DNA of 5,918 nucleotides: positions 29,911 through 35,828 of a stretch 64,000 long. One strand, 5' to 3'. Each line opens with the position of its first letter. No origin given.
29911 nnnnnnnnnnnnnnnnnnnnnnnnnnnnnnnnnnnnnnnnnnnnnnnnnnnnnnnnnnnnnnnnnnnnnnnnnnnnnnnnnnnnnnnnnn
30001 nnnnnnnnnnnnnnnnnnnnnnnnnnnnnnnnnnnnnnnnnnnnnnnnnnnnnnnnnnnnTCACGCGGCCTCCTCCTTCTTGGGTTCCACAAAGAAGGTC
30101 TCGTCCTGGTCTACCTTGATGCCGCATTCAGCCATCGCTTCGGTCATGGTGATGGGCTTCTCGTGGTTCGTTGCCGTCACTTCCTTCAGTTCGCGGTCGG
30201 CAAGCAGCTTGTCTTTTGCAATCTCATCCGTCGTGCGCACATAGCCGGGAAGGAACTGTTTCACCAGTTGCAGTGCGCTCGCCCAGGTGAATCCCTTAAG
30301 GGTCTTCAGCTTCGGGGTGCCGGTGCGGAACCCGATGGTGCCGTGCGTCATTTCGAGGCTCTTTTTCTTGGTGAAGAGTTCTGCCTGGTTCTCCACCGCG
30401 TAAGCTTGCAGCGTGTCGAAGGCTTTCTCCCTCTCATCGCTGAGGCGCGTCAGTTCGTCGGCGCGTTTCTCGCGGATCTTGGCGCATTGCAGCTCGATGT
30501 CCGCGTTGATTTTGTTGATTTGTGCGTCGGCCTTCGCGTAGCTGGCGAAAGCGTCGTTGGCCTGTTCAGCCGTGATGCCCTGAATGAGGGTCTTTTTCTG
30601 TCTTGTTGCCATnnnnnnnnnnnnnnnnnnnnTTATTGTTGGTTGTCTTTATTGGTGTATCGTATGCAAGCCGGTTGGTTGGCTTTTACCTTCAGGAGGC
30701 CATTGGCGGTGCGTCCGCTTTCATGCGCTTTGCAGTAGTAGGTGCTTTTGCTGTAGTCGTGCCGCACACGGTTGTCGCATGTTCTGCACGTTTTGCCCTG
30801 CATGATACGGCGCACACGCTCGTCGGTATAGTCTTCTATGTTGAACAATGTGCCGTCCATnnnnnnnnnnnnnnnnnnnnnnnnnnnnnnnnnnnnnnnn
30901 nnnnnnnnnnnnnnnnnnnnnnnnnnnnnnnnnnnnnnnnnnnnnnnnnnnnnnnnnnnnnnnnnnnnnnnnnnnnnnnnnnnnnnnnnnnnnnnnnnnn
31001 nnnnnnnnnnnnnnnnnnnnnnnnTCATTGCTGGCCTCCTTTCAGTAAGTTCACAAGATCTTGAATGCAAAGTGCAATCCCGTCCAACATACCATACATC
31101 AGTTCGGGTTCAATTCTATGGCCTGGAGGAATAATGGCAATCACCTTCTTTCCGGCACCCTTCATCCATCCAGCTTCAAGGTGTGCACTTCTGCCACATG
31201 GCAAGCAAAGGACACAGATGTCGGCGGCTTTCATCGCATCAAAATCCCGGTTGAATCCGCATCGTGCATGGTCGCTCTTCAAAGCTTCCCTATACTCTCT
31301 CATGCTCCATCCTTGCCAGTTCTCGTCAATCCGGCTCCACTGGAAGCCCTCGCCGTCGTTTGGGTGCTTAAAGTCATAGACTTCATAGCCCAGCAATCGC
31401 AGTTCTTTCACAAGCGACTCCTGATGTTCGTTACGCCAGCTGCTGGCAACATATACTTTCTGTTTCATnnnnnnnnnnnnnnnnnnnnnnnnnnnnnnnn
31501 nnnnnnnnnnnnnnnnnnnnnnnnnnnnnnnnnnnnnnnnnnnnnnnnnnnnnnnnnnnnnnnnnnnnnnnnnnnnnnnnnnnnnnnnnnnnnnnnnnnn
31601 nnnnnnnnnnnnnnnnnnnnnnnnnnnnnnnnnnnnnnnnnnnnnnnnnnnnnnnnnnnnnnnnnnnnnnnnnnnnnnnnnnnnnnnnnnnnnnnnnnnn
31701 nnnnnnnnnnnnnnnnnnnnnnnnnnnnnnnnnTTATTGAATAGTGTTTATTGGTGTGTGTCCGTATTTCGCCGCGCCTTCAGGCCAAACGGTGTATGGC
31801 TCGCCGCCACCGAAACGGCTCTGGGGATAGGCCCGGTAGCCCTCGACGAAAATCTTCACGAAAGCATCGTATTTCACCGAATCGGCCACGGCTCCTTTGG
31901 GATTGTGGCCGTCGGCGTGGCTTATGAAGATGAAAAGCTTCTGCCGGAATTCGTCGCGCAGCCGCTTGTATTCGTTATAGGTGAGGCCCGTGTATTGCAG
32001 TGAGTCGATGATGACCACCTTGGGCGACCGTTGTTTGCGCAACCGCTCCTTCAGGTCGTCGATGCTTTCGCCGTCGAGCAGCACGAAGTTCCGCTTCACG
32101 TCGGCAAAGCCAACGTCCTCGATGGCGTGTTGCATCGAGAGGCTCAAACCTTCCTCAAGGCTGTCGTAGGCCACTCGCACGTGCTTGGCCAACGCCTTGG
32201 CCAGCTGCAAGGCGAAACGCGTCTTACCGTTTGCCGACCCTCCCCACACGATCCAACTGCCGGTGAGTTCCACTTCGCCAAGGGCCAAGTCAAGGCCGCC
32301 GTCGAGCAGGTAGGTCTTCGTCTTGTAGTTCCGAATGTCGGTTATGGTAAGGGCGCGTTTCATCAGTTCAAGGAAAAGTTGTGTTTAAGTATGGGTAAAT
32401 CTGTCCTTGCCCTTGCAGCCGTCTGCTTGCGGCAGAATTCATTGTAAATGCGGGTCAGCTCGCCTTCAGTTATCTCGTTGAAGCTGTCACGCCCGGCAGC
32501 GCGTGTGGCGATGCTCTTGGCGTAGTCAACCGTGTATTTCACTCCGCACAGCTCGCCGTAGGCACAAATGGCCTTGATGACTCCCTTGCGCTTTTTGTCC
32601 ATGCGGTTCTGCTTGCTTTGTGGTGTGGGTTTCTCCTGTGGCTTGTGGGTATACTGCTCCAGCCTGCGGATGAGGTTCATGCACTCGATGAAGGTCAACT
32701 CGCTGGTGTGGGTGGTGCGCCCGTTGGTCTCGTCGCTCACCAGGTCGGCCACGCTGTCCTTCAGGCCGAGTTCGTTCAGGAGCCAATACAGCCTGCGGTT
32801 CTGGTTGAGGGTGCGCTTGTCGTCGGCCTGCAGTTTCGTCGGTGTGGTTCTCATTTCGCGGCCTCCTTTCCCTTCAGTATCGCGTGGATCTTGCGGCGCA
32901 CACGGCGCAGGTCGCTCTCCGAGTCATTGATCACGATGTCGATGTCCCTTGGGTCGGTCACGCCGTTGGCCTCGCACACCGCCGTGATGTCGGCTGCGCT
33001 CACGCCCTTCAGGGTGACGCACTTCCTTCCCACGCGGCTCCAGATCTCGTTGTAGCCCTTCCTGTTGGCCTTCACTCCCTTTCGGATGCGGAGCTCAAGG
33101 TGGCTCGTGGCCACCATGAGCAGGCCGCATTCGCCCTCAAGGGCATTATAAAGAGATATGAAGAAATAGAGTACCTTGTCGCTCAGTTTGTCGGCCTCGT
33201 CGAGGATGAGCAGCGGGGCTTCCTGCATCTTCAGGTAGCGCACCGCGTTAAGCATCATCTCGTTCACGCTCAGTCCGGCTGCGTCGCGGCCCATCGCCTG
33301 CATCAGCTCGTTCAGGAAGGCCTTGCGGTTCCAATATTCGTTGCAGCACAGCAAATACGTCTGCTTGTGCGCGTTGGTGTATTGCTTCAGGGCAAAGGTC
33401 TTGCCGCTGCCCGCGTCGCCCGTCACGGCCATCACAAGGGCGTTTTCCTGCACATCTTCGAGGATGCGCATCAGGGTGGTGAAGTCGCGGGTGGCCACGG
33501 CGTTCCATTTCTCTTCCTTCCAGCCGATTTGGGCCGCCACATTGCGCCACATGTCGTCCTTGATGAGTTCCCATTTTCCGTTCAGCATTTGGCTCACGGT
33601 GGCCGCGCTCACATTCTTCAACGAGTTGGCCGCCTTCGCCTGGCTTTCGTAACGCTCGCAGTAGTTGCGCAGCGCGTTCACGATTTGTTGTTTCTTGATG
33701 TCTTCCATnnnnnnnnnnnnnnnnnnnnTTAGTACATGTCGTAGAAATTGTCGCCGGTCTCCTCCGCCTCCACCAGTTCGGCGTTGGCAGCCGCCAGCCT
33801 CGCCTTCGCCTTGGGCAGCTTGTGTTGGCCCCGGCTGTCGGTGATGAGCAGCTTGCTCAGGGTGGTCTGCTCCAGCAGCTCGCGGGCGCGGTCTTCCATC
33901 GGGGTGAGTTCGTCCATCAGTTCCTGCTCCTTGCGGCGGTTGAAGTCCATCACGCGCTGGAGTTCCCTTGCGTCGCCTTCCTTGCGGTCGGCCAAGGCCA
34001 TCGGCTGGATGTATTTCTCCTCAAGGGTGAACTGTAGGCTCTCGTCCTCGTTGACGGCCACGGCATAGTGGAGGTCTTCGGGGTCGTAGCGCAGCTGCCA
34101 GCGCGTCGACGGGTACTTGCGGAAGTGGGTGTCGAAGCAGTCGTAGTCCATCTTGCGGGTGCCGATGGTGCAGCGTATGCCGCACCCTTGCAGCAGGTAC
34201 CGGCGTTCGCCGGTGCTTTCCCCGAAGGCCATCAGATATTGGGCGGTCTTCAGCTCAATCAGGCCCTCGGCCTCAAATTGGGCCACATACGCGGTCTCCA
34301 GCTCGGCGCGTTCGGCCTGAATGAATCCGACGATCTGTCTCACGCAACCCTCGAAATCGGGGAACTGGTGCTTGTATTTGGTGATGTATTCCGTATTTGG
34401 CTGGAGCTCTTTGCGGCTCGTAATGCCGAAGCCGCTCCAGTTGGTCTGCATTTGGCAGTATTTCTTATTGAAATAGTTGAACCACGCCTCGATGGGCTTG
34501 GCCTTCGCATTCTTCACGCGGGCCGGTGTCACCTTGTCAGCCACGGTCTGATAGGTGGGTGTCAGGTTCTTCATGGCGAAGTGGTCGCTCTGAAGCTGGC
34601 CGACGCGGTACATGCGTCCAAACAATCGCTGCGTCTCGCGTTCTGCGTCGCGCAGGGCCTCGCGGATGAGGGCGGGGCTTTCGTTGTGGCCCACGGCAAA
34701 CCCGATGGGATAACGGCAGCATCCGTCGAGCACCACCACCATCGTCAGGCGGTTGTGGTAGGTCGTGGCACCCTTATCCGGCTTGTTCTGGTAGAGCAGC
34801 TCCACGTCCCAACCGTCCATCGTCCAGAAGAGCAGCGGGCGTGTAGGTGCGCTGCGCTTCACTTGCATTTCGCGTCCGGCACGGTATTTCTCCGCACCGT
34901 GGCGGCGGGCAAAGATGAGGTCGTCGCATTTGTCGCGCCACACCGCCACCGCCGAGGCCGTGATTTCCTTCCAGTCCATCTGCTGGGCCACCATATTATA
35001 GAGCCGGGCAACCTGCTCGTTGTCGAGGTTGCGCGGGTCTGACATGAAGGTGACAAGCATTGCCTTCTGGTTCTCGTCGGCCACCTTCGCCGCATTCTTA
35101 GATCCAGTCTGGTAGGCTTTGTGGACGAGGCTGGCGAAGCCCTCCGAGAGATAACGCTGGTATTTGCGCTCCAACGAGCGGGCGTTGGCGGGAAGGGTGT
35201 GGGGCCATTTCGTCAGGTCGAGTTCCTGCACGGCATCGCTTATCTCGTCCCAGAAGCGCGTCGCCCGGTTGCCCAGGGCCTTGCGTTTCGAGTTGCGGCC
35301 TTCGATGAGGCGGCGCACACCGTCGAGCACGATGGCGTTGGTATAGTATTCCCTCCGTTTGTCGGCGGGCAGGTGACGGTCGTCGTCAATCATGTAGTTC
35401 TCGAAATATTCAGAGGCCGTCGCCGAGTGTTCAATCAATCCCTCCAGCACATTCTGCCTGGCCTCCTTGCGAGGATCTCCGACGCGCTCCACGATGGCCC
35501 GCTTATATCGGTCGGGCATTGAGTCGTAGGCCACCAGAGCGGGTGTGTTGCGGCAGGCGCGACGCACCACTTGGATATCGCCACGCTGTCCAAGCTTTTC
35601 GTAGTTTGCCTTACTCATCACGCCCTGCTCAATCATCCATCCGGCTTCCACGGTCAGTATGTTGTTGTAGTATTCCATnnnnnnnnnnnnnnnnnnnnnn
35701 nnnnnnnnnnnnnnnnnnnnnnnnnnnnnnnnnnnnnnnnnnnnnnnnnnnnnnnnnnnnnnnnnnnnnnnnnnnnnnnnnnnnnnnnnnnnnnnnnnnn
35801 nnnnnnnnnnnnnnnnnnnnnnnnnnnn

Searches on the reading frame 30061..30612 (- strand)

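Call 13: search_protein_families(library=phrogs, proteins=[window:30061-30612:-], max_evalue=0.001)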
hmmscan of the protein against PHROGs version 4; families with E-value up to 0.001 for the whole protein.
window:30061-30612:- (183 aa): 2 families
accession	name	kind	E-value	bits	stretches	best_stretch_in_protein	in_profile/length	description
phrog_491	-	DNA, RNA and nucleotide metabolism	4.4e-36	125.2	1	4-182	4-172/176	Mu Gam-like end protection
phrog_2205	-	DNA, RNA and nucleotide metabolism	4.3e-06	27.2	1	15-104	29-116/183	Mu Gam-like end protection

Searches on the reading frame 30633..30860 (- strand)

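Call 72: search_protein_families(library=pfam, proteins=[window:30633-30860:-], max_evalue=10)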
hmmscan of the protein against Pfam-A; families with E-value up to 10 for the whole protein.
window:30633-30860:- (75 aa): 3 families
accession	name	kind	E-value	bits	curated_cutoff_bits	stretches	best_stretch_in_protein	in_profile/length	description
PF10170.15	C6_DPF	-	0.046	14.5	27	1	11-46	38-73/94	CDPF1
PF25054.1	PHD_pln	-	0.065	13.6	29.8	1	24-45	14-34/43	PHD-type zinc finger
PF05180.17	zf-DNL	-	0.26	11.7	27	1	24-42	5-23/64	DNL zinc finger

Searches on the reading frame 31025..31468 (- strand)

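Call 13: search_protein_families(library=phrogs, proteins=[window:31025-31468:-], max_evalue=0.001)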
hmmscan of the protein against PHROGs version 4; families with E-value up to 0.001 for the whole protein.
window:31025-31468:- (147 aa): 1 family
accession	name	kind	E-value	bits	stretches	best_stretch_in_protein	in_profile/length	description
phrog_12607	-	DNA, RNA and nucleotide metabolism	3.5e-55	187.1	1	3-144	2-142/145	nucleoside deoxyribosyltransferase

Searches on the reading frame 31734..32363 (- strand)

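Call 13: search_protein_families(library=phrogs, proteins=[window:31734-32363:-], max_evalue=0.001)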
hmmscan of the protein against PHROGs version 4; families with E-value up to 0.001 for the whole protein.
window:31734-32363:- (209 aa): 2 families
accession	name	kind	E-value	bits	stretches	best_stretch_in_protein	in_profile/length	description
phrog_6891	-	other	2.9e-70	238.3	1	1-201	9-214/310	ATPase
phrog_239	-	DNA, RNA and nucleotide metabolism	0.00061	19.8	0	33-125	357-480/801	DNA primase/helicase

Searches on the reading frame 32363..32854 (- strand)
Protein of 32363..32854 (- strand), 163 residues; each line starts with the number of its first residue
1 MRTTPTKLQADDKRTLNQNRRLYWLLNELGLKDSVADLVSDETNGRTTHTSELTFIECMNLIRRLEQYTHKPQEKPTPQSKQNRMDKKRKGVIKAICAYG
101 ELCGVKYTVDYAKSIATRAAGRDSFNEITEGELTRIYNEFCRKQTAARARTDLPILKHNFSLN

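Call 13: search_protein_families(library=phrogs, proteins=[window:32363-32854:-], max_evalue=0.001)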
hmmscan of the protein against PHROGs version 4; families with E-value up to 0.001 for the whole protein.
window:32363-32854:- (163 aa): 2 families
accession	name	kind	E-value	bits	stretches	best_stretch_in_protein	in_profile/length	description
phrog_14123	-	unknown function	8.9e-08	33.4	1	21-137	9-124/157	-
phrog_286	-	unknown function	3.8e-06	28.1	1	18-133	12-131/186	-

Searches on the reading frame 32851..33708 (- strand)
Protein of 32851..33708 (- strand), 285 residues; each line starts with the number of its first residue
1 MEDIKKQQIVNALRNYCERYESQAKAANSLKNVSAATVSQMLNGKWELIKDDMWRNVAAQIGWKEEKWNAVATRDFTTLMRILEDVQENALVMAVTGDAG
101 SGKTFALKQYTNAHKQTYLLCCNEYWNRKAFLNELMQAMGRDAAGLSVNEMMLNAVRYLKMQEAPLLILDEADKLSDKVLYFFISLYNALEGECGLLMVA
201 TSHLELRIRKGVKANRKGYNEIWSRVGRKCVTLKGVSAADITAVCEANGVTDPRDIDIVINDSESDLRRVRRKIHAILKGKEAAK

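Call 14: search_protein_families(library=phrogs, proteins=[window:32851-33708:-], max_evalue=0.001)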
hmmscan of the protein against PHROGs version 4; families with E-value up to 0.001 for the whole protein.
window:32851-33708:- (285 aa): 1 family
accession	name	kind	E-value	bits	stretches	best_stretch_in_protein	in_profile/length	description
phrog_296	-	integration and excision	7.2e-57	194.4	1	2-276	221-497/626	DNA transposition protein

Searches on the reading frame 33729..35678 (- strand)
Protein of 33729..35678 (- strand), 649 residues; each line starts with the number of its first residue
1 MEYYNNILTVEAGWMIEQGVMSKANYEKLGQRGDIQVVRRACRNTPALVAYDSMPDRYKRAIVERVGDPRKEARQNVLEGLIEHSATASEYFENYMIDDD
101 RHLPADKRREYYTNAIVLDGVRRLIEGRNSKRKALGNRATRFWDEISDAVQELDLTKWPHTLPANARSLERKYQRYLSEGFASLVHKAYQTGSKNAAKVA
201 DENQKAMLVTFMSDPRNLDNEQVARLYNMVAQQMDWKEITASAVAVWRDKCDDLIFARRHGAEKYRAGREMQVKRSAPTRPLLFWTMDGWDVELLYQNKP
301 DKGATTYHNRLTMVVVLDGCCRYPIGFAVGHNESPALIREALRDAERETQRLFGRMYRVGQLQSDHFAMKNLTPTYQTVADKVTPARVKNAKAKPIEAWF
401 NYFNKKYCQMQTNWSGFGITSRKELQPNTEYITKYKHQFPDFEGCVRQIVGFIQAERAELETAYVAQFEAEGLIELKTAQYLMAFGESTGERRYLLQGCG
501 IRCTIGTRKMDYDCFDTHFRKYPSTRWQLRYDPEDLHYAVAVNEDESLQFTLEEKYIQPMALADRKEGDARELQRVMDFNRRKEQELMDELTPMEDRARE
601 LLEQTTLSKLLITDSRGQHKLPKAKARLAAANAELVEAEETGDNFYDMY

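Call 14: search_protein_families(library=phrogs, proteins=[window:33729-35678:-], max_evalue=0.001)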
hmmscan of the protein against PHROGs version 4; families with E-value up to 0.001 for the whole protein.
window:33729-35678:- (649 aa): 1 family
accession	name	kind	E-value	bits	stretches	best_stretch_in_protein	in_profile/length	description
phrog_310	-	integration and excision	1.3e-34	121.1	1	2-616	2-599/696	transposase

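Call 80: search_dna_similar(query=window:33729-35678:-, collection=phages, mode=protein, max_rows=12)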
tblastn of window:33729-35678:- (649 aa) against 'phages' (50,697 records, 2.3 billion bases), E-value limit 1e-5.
Records with a match: 37; places in all: 37; records where one place covers at least 80% of the query: 32.
Best place of each record, by identity: <60% 37.
By first word of the organism name: Bacteroides 19; Porphyromonas 10; Bacteriophage 5; Winogradskyella 2; Elizabethkingia 1.
By host as written in the record: - 13; Winograskyella sp. HaHa_3_26 2; Bacteroides koreensis HM3 2; Bacteroides xylanisolvens HM7 2; Elizabethkingia anophelis 1; Porphyromonas gingivalis HG1691old 1; Porphyromonas gingivalis Bg4 1; Porphyromonas gingivalis KCOM 2797 1; and 14 more.
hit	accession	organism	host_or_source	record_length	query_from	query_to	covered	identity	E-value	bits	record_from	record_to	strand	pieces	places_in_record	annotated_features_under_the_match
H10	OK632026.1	Elizabethkingia phage TCUEAP3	Elizabethkingia anophelis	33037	2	619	95%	40.7%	7e-151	488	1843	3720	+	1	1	MuA-like transposase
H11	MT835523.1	Bacteriophage sp.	human fecal samples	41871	2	619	95%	35.3%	5e-114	382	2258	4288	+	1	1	record has no annotation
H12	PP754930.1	Porphyromonas phage phage010a_HG1691old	Porphyromonas gingivalis HG1691old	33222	1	577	89%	25.5%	8e-27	122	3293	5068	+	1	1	transposase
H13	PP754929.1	Porphyromonas phage phage007a_Bg4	Porphyromonas gingivalis Bg4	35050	1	577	89%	25.2%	1e-29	132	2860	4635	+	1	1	transposase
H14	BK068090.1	Porphyromonas phage phage008a_KCOM2797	Porphyromonas gingivalis KCOM 2797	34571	1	577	89%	25.0%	4e-28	127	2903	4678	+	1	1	transposase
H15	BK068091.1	Porphyromonas phage phage009a_Kyudai3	Porphyromonas gingivalis Kyudai-3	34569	1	577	89%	25.0%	4e-28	127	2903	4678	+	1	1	transposase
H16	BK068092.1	Porphyromonas phage phage011a_WW2952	Porphyromonas gingivalis WW2952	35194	1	577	89%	24.7%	8e-28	126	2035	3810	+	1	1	transposase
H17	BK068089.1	Porphyromonas phage phage006a_EM3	Porphyromonas gingivalis EM3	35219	1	577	89%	24.5%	2e-25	118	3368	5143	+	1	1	transposase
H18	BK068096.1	Porphyromonas phage phage015a_SRR9217400mag3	Porphyromonas gingivalis ...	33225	1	536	83%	25.5%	2e-25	119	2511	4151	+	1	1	transposase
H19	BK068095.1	Porphyromonas phage phage014a_Kyudai4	Porphyromonas gingivalis Kyuda-4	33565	1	536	83%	25.5%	2e-25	119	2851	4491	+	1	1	transposase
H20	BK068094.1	Porphyromonas phage phage013a_WW2885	Porphyromonas gingivalis WW2885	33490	1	536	83%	25.1%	8e-26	119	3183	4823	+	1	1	transposase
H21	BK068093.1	Porphyromonas phage phage012a_381OKJP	Porphyromonas gingivalis 381OKJP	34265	1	536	83%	24.9%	2e-25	118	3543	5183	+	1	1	transposase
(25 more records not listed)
